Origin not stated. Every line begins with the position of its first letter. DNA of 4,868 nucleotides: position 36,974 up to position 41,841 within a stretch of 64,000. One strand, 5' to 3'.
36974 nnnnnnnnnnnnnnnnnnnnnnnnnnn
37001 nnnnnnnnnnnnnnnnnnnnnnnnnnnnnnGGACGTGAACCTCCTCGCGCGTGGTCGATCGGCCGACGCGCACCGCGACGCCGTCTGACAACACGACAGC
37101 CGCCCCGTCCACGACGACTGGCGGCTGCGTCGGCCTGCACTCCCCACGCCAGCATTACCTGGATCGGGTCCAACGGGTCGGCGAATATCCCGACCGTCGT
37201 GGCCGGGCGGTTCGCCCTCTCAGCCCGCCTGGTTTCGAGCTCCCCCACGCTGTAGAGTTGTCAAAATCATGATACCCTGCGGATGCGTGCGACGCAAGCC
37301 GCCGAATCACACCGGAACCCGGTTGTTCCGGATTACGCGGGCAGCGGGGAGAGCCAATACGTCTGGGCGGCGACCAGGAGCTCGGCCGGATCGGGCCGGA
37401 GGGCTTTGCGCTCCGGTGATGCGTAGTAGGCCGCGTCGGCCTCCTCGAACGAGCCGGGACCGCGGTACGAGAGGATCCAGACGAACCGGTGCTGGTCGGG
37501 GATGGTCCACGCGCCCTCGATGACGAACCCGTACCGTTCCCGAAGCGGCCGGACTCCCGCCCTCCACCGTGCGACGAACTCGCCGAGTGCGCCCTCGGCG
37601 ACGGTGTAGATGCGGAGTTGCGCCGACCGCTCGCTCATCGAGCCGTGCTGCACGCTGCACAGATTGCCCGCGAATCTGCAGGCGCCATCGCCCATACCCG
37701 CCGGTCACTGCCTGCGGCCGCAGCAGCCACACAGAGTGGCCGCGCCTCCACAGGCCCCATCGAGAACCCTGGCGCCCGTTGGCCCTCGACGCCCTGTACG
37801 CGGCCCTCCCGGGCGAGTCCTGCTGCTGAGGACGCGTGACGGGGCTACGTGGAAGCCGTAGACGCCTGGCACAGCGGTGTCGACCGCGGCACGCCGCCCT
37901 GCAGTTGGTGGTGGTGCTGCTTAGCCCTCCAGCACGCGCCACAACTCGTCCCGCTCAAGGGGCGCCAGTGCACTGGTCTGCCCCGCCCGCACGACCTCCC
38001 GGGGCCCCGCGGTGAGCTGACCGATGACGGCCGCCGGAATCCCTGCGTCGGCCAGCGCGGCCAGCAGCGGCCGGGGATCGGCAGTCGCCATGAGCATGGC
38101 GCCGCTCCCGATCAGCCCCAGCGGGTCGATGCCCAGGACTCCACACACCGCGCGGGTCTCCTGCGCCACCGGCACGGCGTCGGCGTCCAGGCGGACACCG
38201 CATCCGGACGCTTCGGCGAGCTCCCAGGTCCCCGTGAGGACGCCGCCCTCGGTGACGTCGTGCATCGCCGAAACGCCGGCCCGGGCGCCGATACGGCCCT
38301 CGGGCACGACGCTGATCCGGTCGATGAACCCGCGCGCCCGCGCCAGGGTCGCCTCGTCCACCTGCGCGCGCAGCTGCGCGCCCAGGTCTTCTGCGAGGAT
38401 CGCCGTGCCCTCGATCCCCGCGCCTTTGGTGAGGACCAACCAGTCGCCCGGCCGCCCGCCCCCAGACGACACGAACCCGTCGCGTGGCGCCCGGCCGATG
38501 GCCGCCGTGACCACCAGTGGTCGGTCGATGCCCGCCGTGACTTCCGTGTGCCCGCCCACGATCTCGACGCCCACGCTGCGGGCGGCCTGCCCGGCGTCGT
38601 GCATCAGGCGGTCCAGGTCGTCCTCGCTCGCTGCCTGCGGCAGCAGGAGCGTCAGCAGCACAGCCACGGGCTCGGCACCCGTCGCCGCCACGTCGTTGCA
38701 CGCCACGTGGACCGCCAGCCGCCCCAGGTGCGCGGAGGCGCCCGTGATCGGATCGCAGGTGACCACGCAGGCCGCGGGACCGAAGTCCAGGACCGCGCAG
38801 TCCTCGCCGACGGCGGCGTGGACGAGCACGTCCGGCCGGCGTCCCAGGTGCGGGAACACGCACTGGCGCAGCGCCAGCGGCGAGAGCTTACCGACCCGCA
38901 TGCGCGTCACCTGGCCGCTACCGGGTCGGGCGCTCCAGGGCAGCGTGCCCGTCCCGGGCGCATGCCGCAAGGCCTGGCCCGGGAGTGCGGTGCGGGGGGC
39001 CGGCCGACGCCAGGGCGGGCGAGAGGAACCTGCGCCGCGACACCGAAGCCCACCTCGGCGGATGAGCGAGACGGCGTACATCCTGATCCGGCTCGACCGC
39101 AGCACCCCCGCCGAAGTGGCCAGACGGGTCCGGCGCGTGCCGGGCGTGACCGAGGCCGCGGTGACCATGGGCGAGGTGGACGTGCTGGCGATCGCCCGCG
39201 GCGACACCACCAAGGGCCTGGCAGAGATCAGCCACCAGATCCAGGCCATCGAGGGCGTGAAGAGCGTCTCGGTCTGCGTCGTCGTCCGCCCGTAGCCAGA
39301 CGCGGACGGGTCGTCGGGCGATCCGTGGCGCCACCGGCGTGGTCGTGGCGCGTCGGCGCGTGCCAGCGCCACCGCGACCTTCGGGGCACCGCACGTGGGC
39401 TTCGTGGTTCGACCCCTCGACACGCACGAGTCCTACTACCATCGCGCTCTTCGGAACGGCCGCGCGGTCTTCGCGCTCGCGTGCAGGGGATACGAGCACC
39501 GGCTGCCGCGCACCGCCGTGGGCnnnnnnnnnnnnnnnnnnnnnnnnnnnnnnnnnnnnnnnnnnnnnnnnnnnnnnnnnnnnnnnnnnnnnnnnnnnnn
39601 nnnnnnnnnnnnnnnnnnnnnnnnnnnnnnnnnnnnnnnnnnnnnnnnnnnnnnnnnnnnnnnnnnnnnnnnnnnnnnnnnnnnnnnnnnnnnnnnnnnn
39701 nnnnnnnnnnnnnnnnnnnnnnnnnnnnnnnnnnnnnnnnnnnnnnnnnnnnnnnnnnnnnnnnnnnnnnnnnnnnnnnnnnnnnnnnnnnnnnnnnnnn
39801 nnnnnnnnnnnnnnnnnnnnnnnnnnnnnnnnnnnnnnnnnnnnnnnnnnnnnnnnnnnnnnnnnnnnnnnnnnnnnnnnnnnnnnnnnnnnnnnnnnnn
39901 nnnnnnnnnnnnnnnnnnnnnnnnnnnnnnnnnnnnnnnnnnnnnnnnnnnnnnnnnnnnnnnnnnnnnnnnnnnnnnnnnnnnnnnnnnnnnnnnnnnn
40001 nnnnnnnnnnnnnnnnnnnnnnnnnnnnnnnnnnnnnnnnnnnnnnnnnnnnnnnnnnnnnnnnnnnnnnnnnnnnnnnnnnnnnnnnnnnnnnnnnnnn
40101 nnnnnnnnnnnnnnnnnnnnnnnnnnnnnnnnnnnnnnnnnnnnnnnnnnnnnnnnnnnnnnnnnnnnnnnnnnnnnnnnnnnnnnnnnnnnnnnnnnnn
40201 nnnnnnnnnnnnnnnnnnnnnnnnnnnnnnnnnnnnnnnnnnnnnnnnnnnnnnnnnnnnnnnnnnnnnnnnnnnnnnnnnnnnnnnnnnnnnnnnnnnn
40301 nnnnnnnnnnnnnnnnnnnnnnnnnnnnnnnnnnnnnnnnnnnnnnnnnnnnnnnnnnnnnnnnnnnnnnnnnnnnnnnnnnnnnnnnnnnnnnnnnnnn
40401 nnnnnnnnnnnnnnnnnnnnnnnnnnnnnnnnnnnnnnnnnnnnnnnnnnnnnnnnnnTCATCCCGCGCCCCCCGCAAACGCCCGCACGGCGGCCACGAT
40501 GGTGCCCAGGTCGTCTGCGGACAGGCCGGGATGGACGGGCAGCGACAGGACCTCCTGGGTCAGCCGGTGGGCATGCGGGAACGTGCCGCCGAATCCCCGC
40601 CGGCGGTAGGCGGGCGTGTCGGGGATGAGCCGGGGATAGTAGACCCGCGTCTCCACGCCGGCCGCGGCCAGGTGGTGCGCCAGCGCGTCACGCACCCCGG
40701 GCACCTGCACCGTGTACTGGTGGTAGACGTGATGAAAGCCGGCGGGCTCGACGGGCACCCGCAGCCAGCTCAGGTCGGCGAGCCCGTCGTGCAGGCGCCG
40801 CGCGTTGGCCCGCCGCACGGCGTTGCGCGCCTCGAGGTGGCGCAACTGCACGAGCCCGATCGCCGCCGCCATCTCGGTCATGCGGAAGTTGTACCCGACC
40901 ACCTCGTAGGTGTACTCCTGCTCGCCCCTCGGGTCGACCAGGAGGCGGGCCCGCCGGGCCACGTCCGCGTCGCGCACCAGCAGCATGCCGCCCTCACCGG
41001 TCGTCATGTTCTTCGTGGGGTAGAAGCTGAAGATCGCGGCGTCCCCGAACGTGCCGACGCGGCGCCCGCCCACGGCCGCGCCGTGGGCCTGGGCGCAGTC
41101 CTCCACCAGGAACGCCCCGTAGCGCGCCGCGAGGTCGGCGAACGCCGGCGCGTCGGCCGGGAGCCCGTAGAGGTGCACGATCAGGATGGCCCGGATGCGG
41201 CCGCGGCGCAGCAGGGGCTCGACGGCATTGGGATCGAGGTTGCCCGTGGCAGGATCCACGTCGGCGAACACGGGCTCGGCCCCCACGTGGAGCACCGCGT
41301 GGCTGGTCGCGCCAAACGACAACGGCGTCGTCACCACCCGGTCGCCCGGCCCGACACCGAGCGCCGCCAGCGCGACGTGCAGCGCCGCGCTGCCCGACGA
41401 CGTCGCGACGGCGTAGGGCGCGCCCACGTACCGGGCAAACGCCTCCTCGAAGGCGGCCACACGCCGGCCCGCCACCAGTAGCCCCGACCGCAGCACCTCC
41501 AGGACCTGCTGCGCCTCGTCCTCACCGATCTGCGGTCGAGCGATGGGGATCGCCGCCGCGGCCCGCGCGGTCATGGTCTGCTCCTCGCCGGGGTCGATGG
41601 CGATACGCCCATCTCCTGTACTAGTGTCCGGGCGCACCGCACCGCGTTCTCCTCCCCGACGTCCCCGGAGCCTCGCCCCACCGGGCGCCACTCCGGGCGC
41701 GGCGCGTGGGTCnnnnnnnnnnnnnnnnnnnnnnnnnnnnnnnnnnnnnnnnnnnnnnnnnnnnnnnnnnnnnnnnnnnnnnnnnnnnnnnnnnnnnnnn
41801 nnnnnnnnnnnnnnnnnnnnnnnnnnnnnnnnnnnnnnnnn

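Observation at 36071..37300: TPP riboswitch controlling an orphan PhnD-family binding protein fused to the thiE-thiL-thiD operon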

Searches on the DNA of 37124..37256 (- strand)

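Call 37: build_rna_model(alignment_id=A3, structure=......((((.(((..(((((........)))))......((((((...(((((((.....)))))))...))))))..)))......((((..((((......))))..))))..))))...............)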
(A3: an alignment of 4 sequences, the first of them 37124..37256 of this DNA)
Model R1 built from alignment A3 (4 sequences, 135 columns); structure: as given.
model positions 133; base pairs 33; branch points 2; effective number of sequences 1.11; information 0.59 bits per position. Calibrated on 0.2 Mb of random sequence (short: E-values are rough).
structure used (alignment columns):
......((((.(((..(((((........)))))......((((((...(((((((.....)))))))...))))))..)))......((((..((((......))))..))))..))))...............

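Call 38: search_with_rna_model(model_id=R1, sources=[window, L001, L002, L003, L004, L005, L006, L007, L008, L009, L010, L011, L012, L013, L014, L015, L016, L017, L018, L019, L020, L021, L022, L023, L024, L025, L026, L027, L028, L029, L030, L031, L032, L033, L034, L035, L036, L037, L038, L039, L040, L041, L042, L043, L044, L045, L046, L047, L048, L049, L050, L051, L052, L053, L054, L055, L056, L057, L058, L059, L060, L061, L062, L063, L064, L065, L066, L067, L068, L069, L070, L071, L072, L073, L074, L075, L076, L077, L078, L079, L080, L081, L082, L083, L084], max_evalue=1)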
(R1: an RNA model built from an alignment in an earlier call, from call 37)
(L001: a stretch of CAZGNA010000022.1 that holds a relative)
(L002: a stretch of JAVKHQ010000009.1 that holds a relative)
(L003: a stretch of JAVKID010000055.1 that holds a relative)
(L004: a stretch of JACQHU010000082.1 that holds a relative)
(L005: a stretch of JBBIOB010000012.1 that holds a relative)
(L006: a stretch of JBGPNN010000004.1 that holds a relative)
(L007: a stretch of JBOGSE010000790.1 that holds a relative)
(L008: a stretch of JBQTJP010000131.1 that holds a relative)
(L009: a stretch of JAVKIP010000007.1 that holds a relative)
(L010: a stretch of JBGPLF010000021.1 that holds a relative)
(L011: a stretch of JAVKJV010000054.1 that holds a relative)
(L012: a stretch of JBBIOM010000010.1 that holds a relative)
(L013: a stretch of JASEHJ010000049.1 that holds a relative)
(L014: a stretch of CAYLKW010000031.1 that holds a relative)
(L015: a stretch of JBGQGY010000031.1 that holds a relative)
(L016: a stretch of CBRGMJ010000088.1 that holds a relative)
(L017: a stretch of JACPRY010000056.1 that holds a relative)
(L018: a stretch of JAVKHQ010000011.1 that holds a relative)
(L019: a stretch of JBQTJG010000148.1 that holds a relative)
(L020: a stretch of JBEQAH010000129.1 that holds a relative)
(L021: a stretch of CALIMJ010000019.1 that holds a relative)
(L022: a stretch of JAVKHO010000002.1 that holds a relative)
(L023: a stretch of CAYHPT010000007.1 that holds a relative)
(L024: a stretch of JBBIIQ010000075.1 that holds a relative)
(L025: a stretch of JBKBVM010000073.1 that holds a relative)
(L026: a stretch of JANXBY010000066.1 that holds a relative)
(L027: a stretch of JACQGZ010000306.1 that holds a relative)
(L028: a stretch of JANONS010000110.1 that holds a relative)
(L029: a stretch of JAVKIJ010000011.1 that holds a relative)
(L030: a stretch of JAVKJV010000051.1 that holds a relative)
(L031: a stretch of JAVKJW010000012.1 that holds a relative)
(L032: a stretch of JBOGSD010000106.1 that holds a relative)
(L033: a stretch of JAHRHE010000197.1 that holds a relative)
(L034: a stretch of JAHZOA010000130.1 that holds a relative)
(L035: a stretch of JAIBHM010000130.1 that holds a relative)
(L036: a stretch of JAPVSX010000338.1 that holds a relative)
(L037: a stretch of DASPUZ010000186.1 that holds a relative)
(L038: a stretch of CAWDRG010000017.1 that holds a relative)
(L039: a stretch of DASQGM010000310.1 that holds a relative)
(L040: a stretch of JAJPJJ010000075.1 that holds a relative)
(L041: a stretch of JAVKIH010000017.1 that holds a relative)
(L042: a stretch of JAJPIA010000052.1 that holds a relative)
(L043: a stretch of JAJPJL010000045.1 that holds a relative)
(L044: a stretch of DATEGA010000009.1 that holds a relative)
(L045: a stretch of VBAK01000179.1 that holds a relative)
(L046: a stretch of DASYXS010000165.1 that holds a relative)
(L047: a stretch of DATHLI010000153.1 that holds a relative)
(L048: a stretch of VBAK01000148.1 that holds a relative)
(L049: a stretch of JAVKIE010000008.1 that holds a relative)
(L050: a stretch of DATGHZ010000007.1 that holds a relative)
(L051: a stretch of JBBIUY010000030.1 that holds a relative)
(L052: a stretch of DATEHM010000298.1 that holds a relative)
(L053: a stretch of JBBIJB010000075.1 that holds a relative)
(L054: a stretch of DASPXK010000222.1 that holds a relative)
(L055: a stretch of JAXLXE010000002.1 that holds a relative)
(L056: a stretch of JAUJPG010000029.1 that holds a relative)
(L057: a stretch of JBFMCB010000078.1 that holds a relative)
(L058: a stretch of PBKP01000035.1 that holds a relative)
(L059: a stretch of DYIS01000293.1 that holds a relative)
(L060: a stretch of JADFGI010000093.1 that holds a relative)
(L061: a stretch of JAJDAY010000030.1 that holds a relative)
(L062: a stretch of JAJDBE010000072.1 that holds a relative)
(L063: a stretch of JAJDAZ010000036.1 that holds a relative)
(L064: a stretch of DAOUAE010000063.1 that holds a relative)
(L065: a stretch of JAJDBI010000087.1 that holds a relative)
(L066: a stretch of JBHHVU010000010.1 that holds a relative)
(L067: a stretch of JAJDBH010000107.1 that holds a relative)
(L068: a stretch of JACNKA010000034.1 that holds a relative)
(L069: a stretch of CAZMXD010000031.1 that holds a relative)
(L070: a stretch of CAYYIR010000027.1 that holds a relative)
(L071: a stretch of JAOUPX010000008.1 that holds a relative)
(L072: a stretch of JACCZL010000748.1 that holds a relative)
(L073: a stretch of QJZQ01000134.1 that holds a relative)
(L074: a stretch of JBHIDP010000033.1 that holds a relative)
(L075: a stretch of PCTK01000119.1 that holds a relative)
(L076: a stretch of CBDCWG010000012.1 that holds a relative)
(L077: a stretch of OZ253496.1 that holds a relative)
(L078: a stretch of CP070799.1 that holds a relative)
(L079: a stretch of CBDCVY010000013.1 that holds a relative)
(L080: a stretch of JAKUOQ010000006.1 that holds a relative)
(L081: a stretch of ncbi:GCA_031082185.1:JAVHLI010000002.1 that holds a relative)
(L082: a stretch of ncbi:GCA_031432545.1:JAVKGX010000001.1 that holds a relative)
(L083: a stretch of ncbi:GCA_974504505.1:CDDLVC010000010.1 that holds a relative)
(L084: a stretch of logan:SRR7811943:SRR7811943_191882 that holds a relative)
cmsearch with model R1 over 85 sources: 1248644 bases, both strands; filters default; matches with E-value up to 1: 6.
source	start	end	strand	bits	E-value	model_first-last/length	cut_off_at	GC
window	37124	37256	-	153.9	1e-31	1-133/133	no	0.68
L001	9777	9909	+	152.6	2e-31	1-133/133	no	0.69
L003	2309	2442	+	130.2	2.1e-26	1-133/133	no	0.69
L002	1249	1382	+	129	4e-26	1-133/133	no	0.69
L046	14471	14592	+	19.4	0.16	1-133/133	no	0.64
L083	10099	10211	-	16.3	0.8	1-133/133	no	0.74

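Call 70: search_with_rna_model(model_id=R1, sources=[L085, L086, L087, L088, L089, L092, L093, L094, L095, L096, L097, L098, L099, L100, L101, L102, L103, L104, L105, L106, L107, L108, L109, L110, L111, L112, L113, L114, L115, L116, L117, L118, L119, L120], max_evalue=0.1)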
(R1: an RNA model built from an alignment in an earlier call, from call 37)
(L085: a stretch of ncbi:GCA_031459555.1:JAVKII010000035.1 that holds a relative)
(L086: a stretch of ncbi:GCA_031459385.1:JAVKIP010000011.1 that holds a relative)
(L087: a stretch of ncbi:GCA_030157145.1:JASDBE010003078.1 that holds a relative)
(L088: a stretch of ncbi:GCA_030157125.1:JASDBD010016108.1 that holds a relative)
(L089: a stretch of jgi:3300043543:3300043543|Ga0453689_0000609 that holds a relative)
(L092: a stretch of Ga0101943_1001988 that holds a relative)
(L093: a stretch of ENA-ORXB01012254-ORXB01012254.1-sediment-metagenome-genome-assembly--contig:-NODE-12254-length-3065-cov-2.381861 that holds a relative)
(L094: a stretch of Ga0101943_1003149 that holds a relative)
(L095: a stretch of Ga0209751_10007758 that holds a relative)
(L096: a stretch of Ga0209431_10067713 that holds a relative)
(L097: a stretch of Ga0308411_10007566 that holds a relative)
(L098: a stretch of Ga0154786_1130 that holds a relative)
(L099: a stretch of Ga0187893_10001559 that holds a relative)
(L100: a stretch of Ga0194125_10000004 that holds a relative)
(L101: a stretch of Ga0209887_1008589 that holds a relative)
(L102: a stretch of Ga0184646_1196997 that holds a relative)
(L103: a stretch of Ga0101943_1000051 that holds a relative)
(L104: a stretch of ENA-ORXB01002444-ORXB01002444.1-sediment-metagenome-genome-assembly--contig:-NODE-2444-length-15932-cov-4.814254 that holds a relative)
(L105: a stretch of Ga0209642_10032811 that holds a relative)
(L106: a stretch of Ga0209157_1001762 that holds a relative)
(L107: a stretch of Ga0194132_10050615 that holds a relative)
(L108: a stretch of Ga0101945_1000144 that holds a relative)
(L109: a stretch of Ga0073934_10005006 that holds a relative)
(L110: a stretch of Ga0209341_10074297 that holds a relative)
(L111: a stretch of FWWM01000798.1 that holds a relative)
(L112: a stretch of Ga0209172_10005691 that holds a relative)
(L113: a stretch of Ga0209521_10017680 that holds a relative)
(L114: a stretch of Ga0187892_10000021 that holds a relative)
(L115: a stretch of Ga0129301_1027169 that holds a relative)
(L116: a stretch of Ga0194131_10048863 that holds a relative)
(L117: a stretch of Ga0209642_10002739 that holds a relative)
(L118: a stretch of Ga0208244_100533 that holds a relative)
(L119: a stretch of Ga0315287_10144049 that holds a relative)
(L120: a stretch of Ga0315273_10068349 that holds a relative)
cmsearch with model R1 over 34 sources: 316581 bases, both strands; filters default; matches with E-value up to 0.1: 6.
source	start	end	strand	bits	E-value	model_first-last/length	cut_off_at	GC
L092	1174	1307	+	131.2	3.2e-27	1-133/133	no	0.68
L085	7730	7857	+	116.1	7.8e-24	1-133/133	no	0.7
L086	7730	7857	+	116.1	7.8e-24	1-133/133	no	0.7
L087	1633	1769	+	98.8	6.2e-20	1-133/133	no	0.66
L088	598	734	+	98.8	6.2e-20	1-133/133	no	0.66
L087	250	384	+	78.1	2.6e-15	1-133/133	no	0.74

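Call 78: search_with_rna_model(model_id=R1, sources=[window, L001, L002, L003, L085, L087, L092], max_evalue=0.00001, make_alignment=true)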
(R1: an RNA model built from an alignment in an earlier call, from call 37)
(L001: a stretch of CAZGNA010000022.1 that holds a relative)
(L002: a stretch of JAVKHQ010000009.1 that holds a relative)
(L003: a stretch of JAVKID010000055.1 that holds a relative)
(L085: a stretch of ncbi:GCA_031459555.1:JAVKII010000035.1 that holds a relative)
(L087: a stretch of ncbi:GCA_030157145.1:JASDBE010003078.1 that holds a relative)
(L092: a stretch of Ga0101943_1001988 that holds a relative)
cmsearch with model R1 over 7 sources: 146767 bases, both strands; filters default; matches with E-value up to 0.00001: 8.
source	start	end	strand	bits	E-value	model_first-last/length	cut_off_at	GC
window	37124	37256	-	153.9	1.2e-32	1-133/133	no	0.68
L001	9777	9909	+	152.6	2.3e-32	1-133/133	no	0.69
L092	1174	1307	+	131.2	1.5e-27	1-133/133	no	0.68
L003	2309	2442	+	130.2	2.5e-27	1-133/133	no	0.69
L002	1249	1382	+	129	4.6e-27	1-133/133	no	0.69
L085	7730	7857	+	116.1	3.6e-24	1-133/133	no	0.7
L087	1633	1769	+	98.8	2.9e-20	1-133/133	no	0.66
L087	250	384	+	78.1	1.2e-15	1-133/133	no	0.74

Alignment A7: 8 matches aligned to the model, 144 columns, each read 5' to 3' on its own strand. Consensus structure (alignment columns), stored with it:
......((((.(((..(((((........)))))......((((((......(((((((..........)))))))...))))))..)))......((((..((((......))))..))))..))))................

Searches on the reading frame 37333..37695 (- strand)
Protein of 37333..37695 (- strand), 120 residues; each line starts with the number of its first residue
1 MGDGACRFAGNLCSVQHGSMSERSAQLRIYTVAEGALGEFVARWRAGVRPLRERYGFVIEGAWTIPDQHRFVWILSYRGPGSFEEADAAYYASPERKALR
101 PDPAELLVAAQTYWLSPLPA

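Call 4: search_protein_families(library=pfam, proteins=[window:37333-37695:-], max_evalue=0.01)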
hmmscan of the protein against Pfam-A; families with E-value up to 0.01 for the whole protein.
window:37333-37695:- (120 aa): 1 family
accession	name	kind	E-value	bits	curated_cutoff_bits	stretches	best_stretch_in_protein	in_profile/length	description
PF07978.19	NIPSNAP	-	1e-05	26.1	22.3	1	26-119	2-99/102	NIPSNAP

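Call 5: search_protein_families(library=ncbifam, proteins=[window:37333-37695:-], max_evalue=0.01)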
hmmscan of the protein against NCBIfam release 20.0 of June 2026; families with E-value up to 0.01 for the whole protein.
window:37333-37695:- (120 aa): 0 families

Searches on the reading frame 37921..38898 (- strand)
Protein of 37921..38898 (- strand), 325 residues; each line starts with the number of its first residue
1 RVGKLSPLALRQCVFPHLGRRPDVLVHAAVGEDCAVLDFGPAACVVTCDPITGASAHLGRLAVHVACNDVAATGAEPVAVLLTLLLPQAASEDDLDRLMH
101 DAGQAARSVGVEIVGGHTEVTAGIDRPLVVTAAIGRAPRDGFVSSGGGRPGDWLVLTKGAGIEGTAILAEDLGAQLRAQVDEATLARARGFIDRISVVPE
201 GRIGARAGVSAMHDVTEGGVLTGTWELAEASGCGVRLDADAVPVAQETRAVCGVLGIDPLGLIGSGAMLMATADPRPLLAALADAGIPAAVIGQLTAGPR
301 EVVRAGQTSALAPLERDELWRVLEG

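Call 76: search_protein_families(library=ncbifam, proteins=[window:37921-38898:-], max_evalue=0.00001)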
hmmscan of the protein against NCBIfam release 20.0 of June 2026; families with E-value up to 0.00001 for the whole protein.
window:37921-38898:- (325 aa): 16 families
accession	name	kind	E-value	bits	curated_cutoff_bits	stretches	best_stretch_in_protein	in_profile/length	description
TIGR02124.1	hypE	equivalog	1.5e-31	109.6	251.6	1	33-304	35-309/332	hydrogenase expression/formation protein HypE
TIGR01379.1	thiL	equivalog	4.2e-31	108.1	184.15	1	22-308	15-308/320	thiamine-phosphate kinase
TIGR00476.1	selD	equivalog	1.2e-25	90.4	125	1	4-251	14-260/311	selenide, water dikinase SelD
NF002098.0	PRK00943.1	equivalog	4.6e-17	61.9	299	1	20-249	38-262/347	selenide, water dikinase SelD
TIGR04049.1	AIR_rel_sll0787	hypoth_equivalog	2.1e-15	56.6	321.3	1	27-310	39-305/318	sll0787 family AIR synthase-like protein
NF004351.0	PRK05731.1-4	equivalog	3.9e-15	55.8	324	1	31-303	38-304/321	thiamine-phosphate kinase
NF004353.0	PRK05731.2-2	equivalog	1e-14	54.4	301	1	27-265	15-248/311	thiamine-phosphate kinase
NF010705.0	PRK14105.1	equivalog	9e-13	47.8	291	1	28-257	44-283/345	selenide, water dikinase SelD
TIGR03267.1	methan_mark_2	hypoth_equivalog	1.2e-12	47.5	365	1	26-308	39-308/323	methanogenesis marker 2 protein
TIGR04050.1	MSMEG_0567_Cter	hypoth_equivalog_domain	1.3e-12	47.8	312.2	1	56-299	61-274/296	MSMEG_0567/sll0787 family protein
NF004350.0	PRK05731.1-1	equivalog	2e-11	43.4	441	1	26-297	23-298/325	thiamine-phosphate kinase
TIGR01736.1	FGAM_synth_II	equivalog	5.9e-11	41.4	525.75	1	48-251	84-289/718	phosphoribosylformylglycinamidine synthase subunit PurL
NF002290.1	PRK01213.1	equivalog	3.8e-09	35.3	648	1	68-248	99-285/723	phosphoribosylformylglycinamidine synthase subunit PurL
NF004354.0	PRK05731.2-3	equivalog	1.9e-07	30.7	204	1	57-121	48-112/273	thiamine-phosphate kinase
NF010690.0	PRK14090.1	equivalog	1.5e-06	26.9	1047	1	50-245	78-265/601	phosphoribosylformylglycinamidine synthase subunit PurL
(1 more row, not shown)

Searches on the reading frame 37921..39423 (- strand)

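Call 7: search_protein_families(library=pfam, proteins=[window:37921-39423:-], max_evalue=0.001)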
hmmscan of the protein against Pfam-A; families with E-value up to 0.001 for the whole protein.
window:37921-39423:- (500 aa): 2 families
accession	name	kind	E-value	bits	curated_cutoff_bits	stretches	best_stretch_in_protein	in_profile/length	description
PF02769.27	AIRS_C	-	2.5e-23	83.4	23.1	1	324-479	1-154/156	AIR synthase related protein, C-terminal domain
PF00586.29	AIRS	-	4.1e-20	72.7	24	1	206-311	1-111/112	AIR synthase related protein, N-terminal domain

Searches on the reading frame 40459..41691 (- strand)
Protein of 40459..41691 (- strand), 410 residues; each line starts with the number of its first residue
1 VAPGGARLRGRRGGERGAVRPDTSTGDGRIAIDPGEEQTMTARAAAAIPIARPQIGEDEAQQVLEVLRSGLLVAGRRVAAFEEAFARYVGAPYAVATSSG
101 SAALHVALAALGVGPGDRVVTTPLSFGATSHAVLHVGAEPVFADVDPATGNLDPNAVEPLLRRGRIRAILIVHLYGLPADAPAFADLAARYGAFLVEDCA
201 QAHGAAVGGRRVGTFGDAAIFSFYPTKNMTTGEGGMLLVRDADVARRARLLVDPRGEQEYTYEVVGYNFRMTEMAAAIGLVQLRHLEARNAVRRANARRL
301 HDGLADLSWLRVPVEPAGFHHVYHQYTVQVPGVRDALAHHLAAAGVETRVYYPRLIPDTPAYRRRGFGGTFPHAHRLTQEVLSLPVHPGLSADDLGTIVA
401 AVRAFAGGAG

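Call 7: search_protein_families(library=pfam, proteins=[window:40459-41691:-], max_evalue=0.001)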
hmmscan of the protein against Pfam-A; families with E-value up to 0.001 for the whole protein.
window:40459-41691:- (410 aa): 4 families
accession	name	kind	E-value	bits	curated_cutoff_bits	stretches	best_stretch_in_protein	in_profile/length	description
PF01041.23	DegT_DnrJ_EryC1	-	1.2e-114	383.7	19.8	1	54-403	2-360/360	DegT/DnrJ/EryC1/StrS aminotransferase family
PF01212.27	Beta_elim_lyase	-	1.7e-07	31.3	27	1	76-313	32-274/288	Beta-eliminating lyase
PF00155.27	Aminotran_1_2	-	4.3e-07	29.9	19.7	1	79-173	45-152/361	Aminotransferase class I and II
PF01053.26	Cys_Met_Meta_PP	-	0.00033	19.8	27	1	79-134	55-109/381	Cys/Met metabolism PLP-dependent enzyme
